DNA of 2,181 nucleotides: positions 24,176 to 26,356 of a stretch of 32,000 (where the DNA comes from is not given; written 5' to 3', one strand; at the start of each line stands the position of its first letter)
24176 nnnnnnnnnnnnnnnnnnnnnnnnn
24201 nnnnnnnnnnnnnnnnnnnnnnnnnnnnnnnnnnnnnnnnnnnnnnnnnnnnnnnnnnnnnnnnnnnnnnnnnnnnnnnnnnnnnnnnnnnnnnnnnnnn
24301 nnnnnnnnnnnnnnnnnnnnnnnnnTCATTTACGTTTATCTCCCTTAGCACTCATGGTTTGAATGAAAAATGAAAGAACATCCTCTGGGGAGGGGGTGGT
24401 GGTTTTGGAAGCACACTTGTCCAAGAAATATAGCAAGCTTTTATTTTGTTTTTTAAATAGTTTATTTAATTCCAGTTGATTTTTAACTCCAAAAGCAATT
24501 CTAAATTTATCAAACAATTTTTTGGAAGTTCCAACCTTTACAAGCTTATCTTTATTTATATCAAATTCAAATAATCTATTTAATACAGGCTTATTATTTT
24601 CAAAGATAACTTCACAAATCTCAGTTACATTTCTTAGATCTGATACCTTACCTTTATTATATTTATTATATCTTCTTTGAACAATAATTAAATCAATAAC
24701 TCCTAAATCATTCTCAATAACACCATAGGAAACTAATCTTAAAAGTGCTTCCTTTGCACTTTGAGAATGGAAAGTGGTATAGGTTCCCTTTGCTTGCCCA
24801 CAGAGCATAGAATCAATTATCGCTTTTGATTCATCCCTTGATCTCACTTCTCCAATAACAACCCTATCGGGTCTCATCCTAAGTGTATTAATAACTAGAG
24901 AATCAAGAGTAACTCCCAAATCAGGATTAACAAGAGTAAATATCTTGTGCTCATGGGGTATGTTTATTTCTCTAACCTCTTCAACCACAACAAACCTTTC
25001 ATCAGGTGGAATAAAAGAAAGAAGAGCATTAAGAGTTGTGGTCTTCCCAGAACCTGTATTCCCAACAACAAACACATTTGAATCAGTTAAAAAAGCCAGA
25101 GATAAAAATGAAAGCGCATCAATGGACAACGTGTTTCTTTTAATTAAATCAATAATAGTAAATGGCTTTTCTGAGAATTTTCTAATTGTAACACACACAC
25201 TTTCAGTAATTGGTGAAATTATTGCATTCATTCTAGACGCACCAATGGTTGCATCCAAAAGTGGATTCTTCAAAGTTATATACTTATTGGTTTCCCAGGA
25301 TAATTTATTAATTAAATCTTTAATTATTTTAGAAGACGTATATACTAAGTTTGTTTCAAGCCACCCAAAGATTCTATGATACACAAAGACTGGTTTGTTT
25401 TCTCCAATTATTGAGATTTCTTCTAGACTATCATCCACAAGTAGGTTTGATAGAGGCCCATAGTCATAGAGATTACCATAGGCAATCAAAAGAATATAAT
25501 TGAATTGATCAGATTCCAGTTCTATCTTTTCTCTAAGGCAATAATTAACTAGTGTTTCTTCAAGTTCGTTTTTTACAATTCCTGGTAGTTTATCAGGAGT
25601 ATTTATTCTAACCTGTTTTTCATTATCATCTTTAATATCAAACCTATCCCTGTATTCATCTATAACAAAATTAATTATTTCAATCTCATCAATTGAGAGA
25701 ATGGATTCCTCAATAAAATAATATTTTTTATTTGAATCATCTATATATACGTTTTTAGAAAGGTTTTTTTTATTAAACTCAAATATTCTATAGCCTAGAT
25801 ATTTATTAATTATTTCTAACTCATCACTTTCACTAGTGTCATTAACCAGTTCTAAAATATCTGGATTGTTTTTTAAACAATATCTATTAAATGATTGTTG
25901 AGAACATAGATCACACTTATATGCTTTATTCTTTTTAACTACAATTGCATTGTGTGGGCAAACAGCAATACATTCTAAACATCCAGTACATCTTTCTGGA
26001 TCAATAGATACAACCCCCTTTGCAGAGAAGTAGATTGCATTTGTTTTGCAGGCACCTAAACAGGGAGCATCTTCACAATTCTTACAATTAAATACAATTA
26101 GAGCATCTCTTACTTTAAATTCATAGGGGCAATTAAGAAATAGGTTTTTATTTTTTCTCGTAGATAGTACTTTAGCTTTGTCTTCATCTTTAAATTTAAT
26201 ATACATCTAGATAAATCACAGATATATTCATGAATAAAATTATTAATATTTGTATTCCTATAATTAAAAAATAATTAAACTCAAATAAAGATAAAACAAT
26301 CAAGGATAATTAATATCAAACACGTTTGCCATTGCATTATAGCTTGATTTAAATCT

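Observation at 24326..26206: Fe-S ferredoxin module fused to a type-IV-filament/archaellum-class secretion ATPase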

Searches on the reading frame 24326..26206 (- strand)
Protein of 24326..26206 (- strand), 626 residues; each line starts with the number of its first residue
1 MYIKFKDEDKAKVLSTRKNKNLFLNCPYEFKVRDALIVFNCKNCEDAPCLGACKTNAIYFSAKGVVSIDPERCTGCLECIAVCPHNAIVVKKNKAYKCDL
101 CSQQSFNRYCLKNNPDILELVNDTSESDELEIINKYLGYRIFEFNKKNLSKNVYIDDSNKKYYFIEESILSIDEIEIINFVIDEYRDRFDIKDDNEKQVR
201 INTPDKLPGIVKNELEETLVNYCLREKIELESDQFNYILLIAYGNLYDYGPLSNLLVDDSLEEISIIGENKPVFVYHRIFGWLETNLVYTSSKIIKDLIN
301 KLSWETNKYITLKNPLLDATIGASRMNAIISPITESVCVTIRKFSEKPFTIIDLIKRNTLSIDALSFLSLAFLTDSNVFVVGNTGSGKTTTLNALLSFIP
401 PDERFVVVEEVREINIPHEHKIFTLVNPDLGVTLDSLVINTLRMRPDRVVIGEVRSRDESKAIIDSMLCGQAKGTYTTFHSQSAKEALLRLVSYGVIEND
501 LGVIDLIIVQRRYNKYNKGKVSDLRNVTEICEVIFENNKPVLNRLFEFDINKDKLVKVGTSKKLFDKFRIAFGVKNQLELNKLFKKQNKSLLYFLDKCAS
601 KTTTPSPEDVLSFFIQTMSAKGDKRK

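Call 3: search_protein_families(library=pfam, proteins=[window:24326-26206:-], max_evalue=0.1)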
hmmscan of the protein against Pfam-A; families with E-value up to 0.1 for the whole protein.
window:24326-26206:- (626 aa): 24 families
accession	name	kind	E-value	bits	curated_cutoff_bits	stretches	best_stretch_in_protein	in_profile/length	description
PF00437.27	T2SSE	-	1.2e-31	110.1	24.9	1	332-511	100-276/370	Type II/IV secretion system protein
PF13247.11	Fer4_11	-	3.8e-08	33.9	26.2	1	40-104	9-77/100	4Fe-4S dicluster domain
PF00037.32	Fer4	-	8.6e-08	32.1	21.1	1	67-88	2-23/24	4Fe-4S binding domain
PF12837.12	Fer4_6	-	4.4e-07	30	25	1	65-88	1-24/24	4Fe-4S binding domain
PF12838.12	Fer4_7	-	4.9e-07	30.6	27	1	40-87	1-52/52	4Fe-4S dicluster domain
PF14697.11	Fer4_21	-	2.9e-05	24.6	35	1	40-88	7-57/59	4Fe-4S dicluster domain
PF25160.1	LdpA_Fe-S-bd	-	3.3e-05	24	27.6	1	46-90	6-45/49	LdpA Fe-S cluster-binding domain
PF12797.12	Fer4_2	-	0.00045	20.4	24.5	1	65-84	2-21/22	4Fe-4S binding domain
PF13401.12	AAA_22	-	0.00047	20.9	27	1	375-412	5-33/130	AAA domain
PF00005.33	ABC_tran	-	0.00061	20.8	25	1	368-420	4-58/137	ABC transporter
PF13191.12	AAA_16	-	0.0015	19.5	32.6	1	376-419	25-67/167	AAA ATPase domain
PF01580.24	FtsK_SpoIIIE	-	0.0016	18.4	24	1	371-396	39-60/221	FtsK/SpoIIIE family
PF13187.11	Fer4_9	-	0.0024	18.3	27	1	40-88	1-52/52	4Fe-4S dicluster domain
PF13237.11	Fer4_10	-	0.0033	17.8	25.5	2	66-94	2-35/53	4Fe-4S dicluster domain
PF13555.12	AAA_29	-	0.0073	16.5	27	1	375-403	22-50/61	P-loop containing region of AAA domain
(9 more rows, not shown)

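Call 4: search_protein_families(library=ncbifam, proteins=[window:24326-26206:-], max_evalue=0.1)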
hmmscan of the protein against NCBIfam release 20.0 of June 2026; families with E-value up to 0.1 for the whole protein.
window:24326-26206:- (626 aa): 103 families (the best 25 are shown)
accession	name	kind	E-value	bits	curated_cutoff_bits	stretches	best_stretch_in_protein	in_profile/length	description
NF058587.1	archaellum_moto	equivalog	6e-55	187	550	1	150-562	41-465/527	archaellum flagellar ATPase motor FlaI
TIGR03819.1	heli_sec_ATPase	hypoth_equivalog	1e-37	130.1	373.15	1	247-496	50-302/340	TadA family conjugal transfer-associated ATPase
TIGR02788.1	VirB11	equivalog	5e-36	124.3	249.95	2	365-493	134-264/308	P-type DNA transfer ATPase VirB11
TIGR02782.1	TrbB_P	equivalog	2.5e-32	112.4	304.55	1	290-492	49-253/303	P-type conjugative transfer ATPase TrbB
NF053672.1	bindosome_BasE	exception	4.6e-32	111.4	1000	1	249-556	138-449/512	bindosome assembly system ATPase subunit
NF010469.0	PRK13894.1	subfamily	1.6e-25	90.1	508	1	299-533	71-307/320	conjugal transfer ATPase TrbB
NF010407.0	PRK13833.1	subfamily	7.3e-23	81.5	499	1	320-492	89-260/323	conjugal transfer protein TrbB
NF010475.0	PRK13900.1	equivalog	1.9e-22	79.8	389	1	251-503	14-290/333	type IV secretion system ATPase VirB11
NF010425.0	PRK13851.1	equivalog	7.3e-19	67.8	461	1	363-493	150-282/344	type IV secretion system protein VirB11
NF041000.1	ATPase_ComGA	equivalog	4.9e-18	65.1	300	1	378-511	131-263/267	competence type IV pilus ATPase ComGA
NF009451.0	PRK12809.1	equivalog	6e-13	47.9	1154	1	38-115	53-130/639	formate-dependent uric acid utilization protein YgfT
TIGR02533.1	type_II_gspE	equivalog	3.6e-12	45.7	630.25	1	377-498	245-363/486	type II secretion system ATPase GspE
NF007755.0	PRK10436.1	equivalog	3.6e-12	45.7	617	1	375-513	219-355/465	type II secretion system protein GspE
NF009408.0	PRK12769.1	equivalog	9.3e-12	43.9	1003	1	38-125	53-149/659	formate-dependent uric acid utilization protein AegA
NF045797.1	DsrO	equivalog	8.5e-11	41.7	200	1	31-90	93-152/235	sulfate reduction electron transfer complex DsrMKJOP subunit DsrO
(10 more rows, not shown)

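Call 6: find_homologous_proteins(query=window:24326-26206:-, max_evalue=0.00001)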
Query window:24326-26206:- (626 aa): 4426 proteins with E <= 0.00001 among 8000 candidates; the best 120 are listed.
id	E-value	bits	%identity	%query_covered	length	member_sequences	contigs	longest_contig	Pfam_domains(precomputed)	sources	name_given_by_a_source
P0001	0.0e+0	1395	100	100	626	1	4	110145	PF14697.12,PF00437.27,PF12837.13,PF13247.12,PF00037.33,PF12838.13,PF25160.2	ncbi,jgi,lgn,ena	-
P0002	0.0e+0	1171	84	99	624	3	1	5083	PF00437.27,PF12797.13,PF12837.13,PF13247.12,PF00037.33,PF12838.13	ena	-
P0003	0.0e+0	1167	83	99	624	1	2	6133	PF00437.27,PF12837.13,PF13247.12,PF00037.33,PF12838.13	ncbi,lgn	-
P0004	0.0e+0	1163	83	99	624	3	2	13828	PF00437.27,PF12797.13,PF12837.13,PF13247.12,PF00037.33,PF12838.13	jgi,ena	-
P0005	0.0e+0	1129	80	100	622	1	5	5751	PF14697.12,PF00437.27,PF12797.13,PF12837.13,PF13247.12,PF00037.33,PF12838.13,PF25160.2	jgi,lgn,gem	-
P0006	7.9e-269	911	66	99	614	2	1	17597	PF00437.27,PF12797.13,PF12837.13,PF13247.12,PF00037.33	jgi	-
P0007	3.6e-268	909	67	99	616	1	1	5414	PF00437.27,PF13247.12,PF13401.13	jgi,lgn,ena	-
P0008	4.4e-262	889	66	99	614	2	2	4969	PF00437.27,PF12837.13,PF13247.12,PF00037.33,PF13401.13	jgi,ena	-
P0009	9.2e-232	789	62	93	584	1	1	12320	PF00437.27,PF12837.13,PF13247.12,PF00037.33,PF12838.13,PF27713.1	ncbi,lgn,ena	-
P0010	1.1e-231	789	63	91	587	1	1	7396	PF00437.27,PF12837.13,PF13247.12,PF00037.33,PF12838.13,PF13187.12,PF27713.1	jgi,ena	-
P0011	1.8e-229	781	63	91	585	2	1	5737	PF14697.12,PF00437.27,PF12797.13,PF12837.13,PF13247.12,PF00037.33,PF12838.13,PF25160.2,PF13237.12,PF13187.12,PF27713.1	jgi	jgi:Flp pilus assembly CpaF family ATPase/ferredoxin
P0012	3.6e-229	780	62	93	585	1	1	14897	PF00437.27,PF12335.14,PF12837.13,PF13247.12,PF00037.33,PF25160.2,PF27713.1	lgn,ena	-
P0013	4.4e-228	777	61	91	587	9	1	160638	PF14697.12,PF00437.27,PF12837.13,PF13247.12,PF00037.33,PF12838.13,PF25160.2,PF13187.12,PF27713.1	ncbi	-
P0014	2.0e-226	771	61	91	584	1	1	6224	PF00437.27,PF12837.13,PF13247.12,PF00037.33,PF12838.13,PF13187.12,PF27713.1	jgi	-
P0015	8.9e-221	753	59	94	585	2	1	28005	PF00437.27,PF12797.13,PF12837.13,PF13247.12,PF00037.33,PF12838.13,PF13187.12,PF27713.1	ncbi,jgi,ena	-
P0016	2.1e-214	732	59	91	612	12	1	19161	PF00437.27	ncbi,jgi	jgi:Flp pilus assembly CpaF family ATPase/NAD-dependent dihydropyrimidine dehydrogenase PreA subunit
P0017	7.0e-214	730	60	93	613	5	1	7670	PF14697.12,PF00437.27,PF12797.13,PF12837.13,PF13247.12,PF00037.33,PF12838.13,PF27713.1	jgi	-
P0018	1.9e-213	728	58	95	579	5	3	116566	PF00437.27,PF12797.13,PF12837.13,PF13247.12,PF00037.33,PF12838.13,PF25160.2,PF27713.1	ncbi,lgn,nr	ncbi:MAG: ATPase, T2SS/T4P/T4SS family [Candidatus ainarchaeum sp.]|nr:ATPase, T2SS/T4P/T4SS family 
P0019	7.0e-213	727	58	93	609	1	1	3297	PF00437.27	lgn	-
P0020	1.8e-206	705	57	93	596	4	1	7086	PF00437.27,PF12837.13,PF13247.12,PF00037.33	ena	-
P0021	2.6e-203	695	57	94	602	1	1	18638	PF00437.27,PF12837.13,PF13247.12,PF00037.33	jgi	jgi:archaeal flagellar protein FlaI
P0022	2.8e-201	688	57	94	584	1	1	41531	PF00437.27,PF12837.13,PF13247.12,PF00037.33,PF12838.13,PF27713.1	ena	-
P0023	2.5e-195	669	55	93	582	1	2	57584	PF00437.27,PF12837.13,PF13247.12,PF00037.33,PF12838.13,PF27713.1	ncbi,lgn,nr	ncbi:MAG: ATPase, T2SS/T4P/T4SS family [Candidatus ainarchaeum sp.]|nr:ATPase, T2SS/T4P/T4SS family 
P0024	5.5e-192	657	53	95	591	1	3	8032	PF00437.27,PF12837.13,PF13247.12,PF00037.33,PF12838.13,PF13187.12,PF27713.1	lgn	-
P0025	2.3e-191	655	53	94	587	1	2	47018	PF00437.27,PF00037.33,PF12838.13,PF25160.2,PF27713.1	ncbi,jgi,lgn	-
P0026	2.8e-190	652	54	94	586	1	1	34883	PF00437.27,PF12837.13,PF00037.33,PF12838.13,PF27713.1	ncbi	-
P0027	4.2e-189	648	53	94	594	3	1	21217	PF00437.27,PF12837.13,PF13247.12,PF00037.33,PF27713.1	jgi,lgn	-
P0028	3.6e-187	642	54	92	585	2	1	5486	PF00437.27,PF12837.13,PF00037.33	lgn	-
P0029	3.9e-187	641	53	95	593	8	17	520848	PF00437.27,PF13247.12,PF12838.13,PF27713.1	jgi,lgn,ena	jgi:Flp pilus assembly CpaF family ATPase/Fe-S-cluster-containing hydrogenase component 2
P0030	1.5e-186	640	53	95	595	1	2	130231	PF00437.27,PF13247.12,PF00037.33,PF27713.1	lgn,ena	-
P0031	1.7e-185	636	52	95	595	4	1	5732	PF00437.27,PF13247.12,PF27713.1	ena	-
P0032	5.1e-185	634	52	95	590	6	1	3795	PF00437.27,PF12797.13,PF12837.13,PF13247.12,PF00037.33,PF12838.13,PF13237.12,PF13187.12,PF27713.1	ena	-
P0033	5.7e-185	634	52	95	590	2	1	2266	PF00437.27,PF12797.13,PF12837.13,PF13247.12,PF00037.33,PF12838.13,PF13237.12,PF13187.12,PF27713.1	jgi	jgi:Flp pilus assembly CpaF family ATPase/NAD-dependent dihydropyrimidine dehydrogenase PreA subunit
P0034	6.3e-185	634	53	94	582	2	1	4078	PF00437.27,PF12837.13,PF12775.14,PF00037.33,PF27713.1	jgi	jgi:archaeal flagellar protein FlaI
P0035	6.4e-185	634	52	95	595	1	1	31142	PF00437.27,PF13247.12,PF27713.1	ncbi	-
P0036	1.1e-184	633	52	95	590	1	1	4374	PF00437.27,PF12797.13,PF12837.13,PF13247.12,PF00037.33,PF12838.13,PF13187.12,PF27713.1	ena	-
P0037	1.5e-184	633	52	95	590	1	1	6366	PF00437.27,PF12797.13,PF12837.13,PF13247.12,PF00037.33,PF12838.13,PF13237.12,PF13187.12,PF27713.1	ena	-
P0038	1.7e-183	629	53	91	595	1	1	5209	PF00437.27,PF13247.12,PF12838.13,PF27713.1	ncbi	ncbi:MAG: ATPase, T2SS/T4P/T4SS family [archaeon]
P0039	2.7e-183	629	53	95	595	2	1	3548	PF00437.27,PF13247.12,PF27713.1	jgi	jgi:archaeal flagellar protein FlaI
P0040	2.7e-182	625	51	94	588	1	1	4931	PF00437.27,PF13247.12,PF27713.1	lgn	-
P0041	3.8e-182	625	52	94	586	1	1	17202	PF00437.27,PF12837.13,PF13247.12,PF00037.33,PF12838.13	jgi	-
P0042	7.5e-182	624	52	95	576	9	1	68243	PF14697.12,PF00437.27,PF12797.13,PF12837.13,PF13247.12,PF00037.33,PF12838.13,PF13237.12,PF13187.12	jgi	-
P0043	8.6e-182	624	51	96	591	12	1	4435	PF00437.27,PF13247.12,PF27713.1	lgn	-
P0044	1.2e-178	613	52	94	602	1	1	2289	PF00437.27,PF13247.12,PF27713.1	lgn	-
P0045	3.7e-176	605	53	91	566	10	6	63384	PF14697.12,PF00437.27,PF12797.13,PF12837.13,PF13247.12,PF00037.33,PF12838.13,PF13237.12,PF13187.12,PF27713.1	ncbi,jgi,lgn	jgi:archaeal flagellar protein FlaI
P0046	6.5e-175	601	54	88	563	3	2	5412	PF00437.27,PF12837.13,PF13247.12,PF00037.33,PF12838.13,PF13187.12,PF27713.1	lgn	-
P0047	1.0e-169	584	64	68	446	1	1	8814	PF00437.27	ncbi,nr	ncbi:MAG TPA: ATPase, T2SS/T4P/T4SS family, partial [archaeon]|nr:ATPase, T2SS/T4P/T4SS family [arch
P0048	2.4e-147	510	54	76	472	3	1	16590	PF00437.27,PF13247.12,PF27713.1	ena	-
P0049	2.2e-141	490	53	77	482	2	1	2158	PF00437.27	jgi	jgi:flagellar protein FlaI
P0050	4.5e-126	440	40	53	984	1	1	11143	PF06414.19,PF00437.27,PF00005.34,PF01580.25,PF27713.1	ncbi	-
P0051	3.4e-123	430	41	90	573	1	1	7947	PF00437.27,PF12797.13,PF12837.13,PF13247.12,PF00037.33,PF12838.13,PF13187.12,PF27713.1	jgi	-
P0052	4.2e-123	430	41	90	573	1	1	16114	PF00437.27,PF12797.13,PF12837.13,PF13247.12,PF00037.33,PF12838.13,PF13187.12,PF27713.1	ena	-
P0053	5.9e-123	430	41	90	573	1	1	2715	PF00437.27,PF12797.13,PF12837.13,PF13247.12,PF00037.33,PF12838.13,PF13187.12,PF27713.1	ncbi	-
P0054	6.9e-123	429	41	90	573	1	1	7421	PF00437.27,PF12797.13,PF12837.13,PF13247.12,PF00037.33,PF12838.13,PF13187.12,PF27713.1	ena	-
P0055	7.5e-119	416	42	92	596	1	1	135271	PF00437.27,PF12837.13,PF00037.33,PF12838.13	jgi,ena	-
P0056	2.5e-118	414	40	90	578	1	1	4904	PF00437.27,PF12837.13,PF13247.12,PF00037.33,PF12838.13,PF13187.12,PF27713.1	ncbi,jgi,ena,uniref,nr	ncbi:MAG: hypothetical protein DRO04_00915 [Candidatus Iainarchaeum archaeon]|uniref:4Fe-4S ferredox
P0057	4.5e-117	410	39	90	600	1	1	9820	PF00437.27,PF12797.13,PF12837.13,PF00037.33,PF12838.13,PF25160.2,PF13187.12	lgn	-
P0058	2.9e-115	404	39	86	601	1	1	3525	PF00437.27,PF12837.13,PF00037.33,PF12838.13,PF13187.12,PF27713.1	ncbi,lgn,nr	ncbi:MAG: Flp pilus assembly complex ATPase component TadA [Candidatus Diapherotrites archaeon]|nr:F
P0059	1.9e-113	398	39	90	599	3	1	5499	PF00437.27,PF12837.13,PF00037.33,PF12838.13,PF13187.12,PF27713.1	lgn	-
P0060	4.1e-112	394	39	91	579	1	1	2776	PF00437.27,PF00037.33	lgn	-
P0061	7.1e-111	390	40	91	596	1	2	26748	PF00437.27,PF12837.13,PF00037.33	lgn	-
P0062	1.5e-110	389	38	89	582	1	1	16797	PF00437.27,PF12797.13,PF12837.13,PF00037.33,PF12838.13,PF25160.2,PF13187.12,PF27713.1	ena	-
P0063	4.7e-109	384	39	95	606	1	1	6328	PF00437.27,PF12838.13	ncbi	-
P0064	7.9e-109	383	39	87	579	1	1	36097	PF00437.27,PF12837.13,PF00037.33,PF12838.13,PF27713.1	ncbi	-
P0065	1.1e-108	382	39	89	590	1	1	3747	PF00437.27,PF12797.13,PF12837.13,PF00037.33,PF12838.13,PF25160.2,PF13237.12,PF27713.1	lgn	-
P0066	4.2e-106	374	37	89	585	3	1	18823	PF16796.12,PF00437.27,PF12837.13,PF13247.12,PF00037.33,PF25160.2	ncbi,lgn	-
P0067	3.1e-104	368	39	89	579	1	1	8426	PF00437.27,PF25160.2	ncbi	-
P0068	7.3e-104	366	35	91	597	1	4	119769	PF00437.27,PF12797.13,PF12837.13,PF13247.12,PF00037.33,PF12838.13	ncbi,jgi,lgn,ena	-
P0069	4.0e-103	364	38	85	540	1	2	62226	PF00437.27,PF12837.13,PF13247.12,PF13484.12,PF12838.13,PF13534.12,PF12800.13,PF12797.13,PF00037.33,PF25160.2,PF13237.12,PF13187.12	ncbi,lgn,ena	-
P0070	1.1e-102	363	38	87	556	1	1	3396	PF00437.27,PF12837.13,PF00037.33,PF12838.13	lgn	-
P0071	1.5e-102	362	35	58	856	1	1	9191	PF23989.1,PF00437.27,PF01580.25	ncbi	-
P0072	2.4e-102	361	41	72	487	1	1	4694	PF00437.27,PF27713.1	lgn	-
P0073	5.1e-102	360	39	85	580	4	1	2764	PF00437.27,PF27713.1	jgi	-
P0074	6.6e-102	360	40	85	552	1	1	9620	PF00437.27,PF12797.13,PF12837.13,PF13247.12,PF00037.33,PF12798.13,PF12838.13,PF13237.12,PF13187.12,PF27713.1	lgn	-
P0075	1.8e-101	359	41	85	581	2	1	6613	PF00437.27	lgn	-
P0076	5.2e-101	357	36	58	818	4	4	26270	PF23989.1,PF00437.27,PF01580.25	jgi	-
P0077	1.1e-99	353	42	71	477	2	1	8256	PF00437.27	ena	-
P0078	2.2e-99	352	41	70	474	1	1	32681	PF00437.27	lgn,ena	-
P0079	8.6e-99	350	37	88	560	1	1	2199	PF00437.27,PF12837.13,PF13247.12,PF00037.33,PF12838.13,PF13187.12,PF27713.1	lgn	-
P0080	1.1e-98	349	37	92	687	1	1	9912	PF00437.27,PF12837.13,PF00037.33,PF12838.13,PF13187.12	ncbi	-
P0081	1.2e-98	349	37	51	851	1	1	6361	PF06414.19,PF00437.27,PF00005.34,PF13245.13,PF13555.13,PF13401.13,PF01580.25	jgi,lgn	jgi:Flp pilus assembly CpaF family ATPase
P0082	1.7e-98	349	38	88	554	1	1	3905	PF14697.12,PF00437.27,PF12837.13,PF13247.12,PF13484.12,PF12838.13,PF12800.13,PF12797.13,PF00037.33,PF25160.2,PF13237.12,PF13187.12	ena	-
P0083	4.1e-97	344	43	60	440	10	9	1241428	PF00437.27,PF27713.1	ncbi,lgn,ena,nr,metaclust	ncbi:MAG: archaeal flagellar protein FlaI [archaeon GW2011_AR10]|nr:MAG: archaeal flagellar protein 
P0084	1.6e-96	342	46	57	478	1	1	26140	PF00437.27,PF27713.1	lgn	-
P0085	5.4e-96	340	41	69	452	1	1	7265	PF00437.27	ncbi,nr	ncbi:MAG: ATPase, T2SS/T4P/T4SS family, partial [archaeon]|nr:ATPase, T2SS/T4P/T4SS family [archaeon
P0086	5.8e-96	340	38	83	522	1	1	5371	PF00437.27,PF13247.12,PF27713.1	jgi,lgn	jgi:Flp pilus assembly CpaF family ATPase/NAD-dependent dihydropyrimidine dehydrogenase PreA subunit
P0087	1.1e-95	339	36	92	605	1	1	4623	PF00437.27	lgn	-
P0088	2.6e-95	338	45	58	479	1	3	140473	PF00437.27,PF27713.1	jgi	-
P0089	3.4e-95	338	38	91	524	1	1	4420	PF00437.27,PF12837.13,PF13247.12,PF00037.33,PF25160.2,PF13187.12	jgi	-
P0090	4.3e-95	338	38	88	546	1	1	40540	PF00437.27,PF12837.13,PF13247.12,PF12798.13,PF13484.12,PF12838.13,PF27713.1,PF12797.13,PF00037.33,PF25160.2,PF13237.12,PF13187.12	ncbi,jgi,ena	-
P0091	1.0e-94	336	43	69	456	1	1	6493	PF00437.27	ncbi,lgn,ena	-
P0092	1.3e-94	336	36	89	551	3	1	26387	PF14697.12,PF00437.27,PF12837.13,PF13247.12,PF12798.13,PF13484.12,PF12838.13,PF12800.13,PF27713.1,PF12797.13,PF00037.33,PF25160.2,PF13237.12,PF13187.12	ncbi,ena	-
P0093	1.9e-94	335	43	60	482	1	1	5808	PF00437.27,PF27713.1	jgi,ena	-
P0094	2.9e-94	335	37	80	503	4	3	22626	PF00437.27,PF27713.1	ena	-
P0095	4.7e-93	331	36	88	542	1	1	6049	PF00437.27,PF12797.13,PF12837.13,PF13247.12,PF00037.33,PF13484.12,PF12838.13,PF25160.2,PF13237.12,PF13187.12,PF27713.1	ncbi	-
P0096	9.3e-93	330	37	87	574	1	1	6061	PF00437.27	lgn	-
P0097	1.5e-92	329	43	58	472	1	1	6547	PF00437.27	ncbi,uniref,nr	ncbi:MAG: CpaF family protein [Candidatus Diapherotrites archaeon]|uniref:CpaF family protein n=1 Ta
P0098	7.6e-92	327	37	79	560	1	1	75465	PF00437.27,PF12837.13,PF00037.33,PF12838.13,PF25160.2,PF13237.12,PF13187.12,PF27713.1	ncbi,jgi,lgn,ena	-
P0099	1.9e-91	325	39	70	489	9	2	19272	PF00437.27,PF27713.1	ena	-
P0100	4.1e-91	324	42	61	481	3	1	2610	PF00437.27,PF27713.1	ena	-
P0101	4.8e-91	324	36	86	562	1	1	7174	PF14697.12,PF00437.27,PF12837.13,PF13247.12,PF12798.13,PF13484.12,PF12838.13,PF13401.13,PF13534.12,PF12800.13,PF27713.1,PF12797.13,PF00037.33,PF13237.12,PF13187.12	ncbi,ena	-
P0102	7.4e-91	324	45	60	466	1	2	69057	PF00437.27,PF27713.1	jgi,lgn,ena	-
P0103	1.8e-90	322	41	66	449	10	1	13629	PF00437.27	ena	-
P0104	1.9e-90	322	39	70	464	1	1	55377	PF00437.27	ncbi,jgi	-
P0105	2.0e-90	322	45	55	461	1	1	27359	PF00437.27,PF00005.34,PF27713.1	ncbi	-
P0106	4.6e-90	321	41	63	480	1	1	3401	PF00437.27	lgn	-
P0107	7.5e-90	320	37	84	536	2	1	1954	PF00437.27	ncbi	ncbi:MAG: ATPase, T2SS/T4P/T4SS family, partial [Candidatus Norongarragalinales archaeon]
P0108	1.0e-89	320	37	75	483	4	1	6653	PF00437.27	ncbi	-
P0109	1.7e-89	319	37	77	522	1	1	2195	PF00437.27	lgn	-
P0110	3.3e-89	318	42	62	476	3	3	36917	PF00437.27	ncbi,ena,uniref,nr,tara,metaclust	ncbi:MAG: hypothetical protein CL943_00880 [Candidatus Diapherotrites archaeon]|uniref:Bacterial typ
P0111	3.9e-89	318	37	74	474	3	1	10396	PF00437.27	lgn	-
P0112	4.9e-89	318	40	67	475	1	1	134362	PF00437.27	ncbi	-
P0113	7.2e-89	317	43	61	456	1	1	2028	PF00437.27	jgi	-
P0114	1.4e-88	316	39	67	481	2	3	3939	PF00437.27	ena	-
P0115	1.4e-88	316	37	78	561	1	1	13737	PF00437.27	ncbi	ncbi:MAG: ATPase, T2SS/T4P/T4SS family [Candidatus Micrarchaeota archaeon]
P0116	3.0e-88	315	41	67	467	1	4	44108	PF00437.27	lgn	-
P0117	4.5e-88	314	35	85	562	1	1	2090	PF00437.27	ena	-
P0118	5.2e-88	314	39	70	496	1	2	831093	PF00437.27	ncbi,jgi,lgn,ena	-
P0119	6.0e-88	314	42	62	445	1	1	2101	PF00437.27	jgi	jgi:flagellar protein FlaI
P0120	1.1e-87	313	37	78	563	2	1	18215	PF00437.27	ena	-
